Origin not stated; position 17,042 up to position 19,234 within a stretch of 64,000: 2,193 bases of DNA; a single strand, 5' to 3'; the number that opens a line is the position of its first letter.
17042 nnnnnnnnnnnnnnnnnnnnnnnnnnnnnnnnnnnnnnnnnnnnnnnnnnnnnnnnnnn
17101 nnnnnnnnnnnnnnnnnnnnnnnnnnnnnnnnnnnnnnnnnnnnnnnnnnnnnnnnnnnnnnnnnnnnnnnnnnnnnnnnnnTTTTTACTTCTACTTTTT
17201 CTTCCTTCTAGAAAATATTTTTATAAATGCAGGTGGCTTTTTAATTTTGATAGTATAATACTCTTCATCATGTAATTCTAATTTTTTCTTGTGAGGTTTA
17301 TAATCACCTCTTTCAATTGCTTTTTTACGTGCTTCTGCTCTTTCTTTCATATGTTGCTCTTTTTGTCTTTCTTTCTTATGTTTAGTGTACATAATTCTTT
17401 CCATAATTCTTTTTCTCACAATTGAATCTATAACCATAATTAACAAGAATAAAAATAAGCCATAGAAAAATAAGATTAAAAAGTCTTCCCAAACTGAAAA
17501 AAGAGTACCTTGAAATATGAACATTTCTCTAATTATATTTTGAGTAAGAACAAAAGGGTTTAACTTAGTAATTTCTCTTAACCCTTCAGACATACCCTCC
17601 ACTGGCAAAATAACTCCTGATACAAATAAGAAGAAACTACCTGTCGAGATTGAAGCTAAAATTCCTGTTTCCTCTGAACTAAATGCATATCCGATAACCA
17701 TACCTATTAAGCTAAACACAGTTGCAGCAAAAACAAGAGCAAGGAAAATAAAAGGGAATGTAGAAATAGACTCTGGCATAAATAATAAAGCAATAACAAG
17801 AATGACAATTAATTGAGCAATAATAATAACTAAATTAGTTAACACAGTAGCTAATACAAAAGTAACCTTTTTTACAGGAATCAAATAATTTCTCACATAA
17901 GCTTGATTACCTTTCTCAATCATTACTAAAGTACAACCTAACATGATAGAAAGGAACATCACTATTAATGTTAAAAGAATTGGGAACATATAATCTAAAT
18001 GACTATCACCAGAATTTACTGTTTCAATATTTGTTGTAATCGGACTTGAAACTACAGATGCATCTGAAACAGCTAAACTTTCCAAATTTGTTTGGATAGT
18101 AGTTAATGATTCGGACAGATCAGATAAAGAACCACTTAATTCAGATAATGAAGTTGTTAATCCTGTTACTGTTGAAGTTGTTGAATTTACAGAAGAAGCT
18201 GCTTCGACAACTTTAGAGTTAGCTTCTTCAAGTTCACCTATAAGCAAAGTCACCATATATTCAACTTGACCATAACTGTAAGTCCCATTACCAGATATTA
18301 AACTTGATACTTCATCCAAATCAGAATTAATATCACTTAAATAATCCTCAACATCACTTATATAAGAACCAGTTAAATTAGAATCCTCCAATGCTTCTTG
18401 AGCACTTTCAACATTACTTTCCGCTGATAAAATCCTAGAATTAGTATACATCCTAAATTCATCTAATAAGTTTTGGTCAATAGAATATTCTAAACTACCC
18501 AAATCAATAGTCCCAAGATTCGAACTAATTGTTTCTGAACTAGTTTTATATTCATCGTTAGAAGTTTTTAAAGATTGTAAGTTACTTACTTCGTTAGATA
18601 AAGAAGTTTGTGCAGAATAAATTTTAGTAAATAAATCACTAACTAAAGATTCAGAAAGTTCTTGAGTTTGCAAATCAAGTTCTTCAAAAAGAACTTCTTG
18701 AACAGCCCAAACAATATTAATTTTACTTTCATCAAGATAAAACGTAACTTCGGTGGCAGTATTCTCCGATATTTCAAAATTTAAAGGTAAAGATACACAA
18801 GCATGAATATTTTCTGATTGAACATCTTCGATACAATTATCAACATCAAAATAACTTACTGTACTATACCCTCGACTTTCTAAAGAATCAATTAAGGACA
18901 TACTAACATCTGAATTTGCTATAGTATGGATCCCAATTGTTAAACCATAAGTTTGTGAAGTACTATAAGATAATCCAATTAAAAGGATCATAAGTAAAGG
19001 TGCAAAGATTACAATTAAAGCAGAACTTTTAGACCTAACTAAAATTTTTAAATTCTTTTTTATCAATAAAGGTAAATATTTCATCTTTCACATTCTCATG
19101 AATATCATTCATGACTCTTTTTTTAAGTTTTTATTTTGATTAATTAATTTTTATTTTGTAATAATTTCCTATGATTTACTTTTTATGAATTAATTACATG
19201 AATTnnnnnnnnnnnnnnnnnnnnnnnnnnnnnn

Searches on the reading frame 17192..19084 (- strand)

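Call 9: search_protein_families(library=pfam, proteins=[window:17192-19084:-], max_evalue=0.001)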
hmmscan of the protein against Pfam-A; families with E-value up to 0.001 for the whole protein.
window:17192-19084:- (630 aa): 2 families
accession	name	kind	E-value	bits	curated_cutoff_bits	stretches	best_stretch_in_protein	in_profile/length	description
PF12698.13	ABC2_membrane_3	-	3.3e-31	109.1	31.6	2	201-550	43-346/347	ABC-2 family transporter protein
PF01061.29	ABC2_membrane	-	5.8e-16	59.1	26.9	1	363-521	49-209/211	ABC-2 type transporter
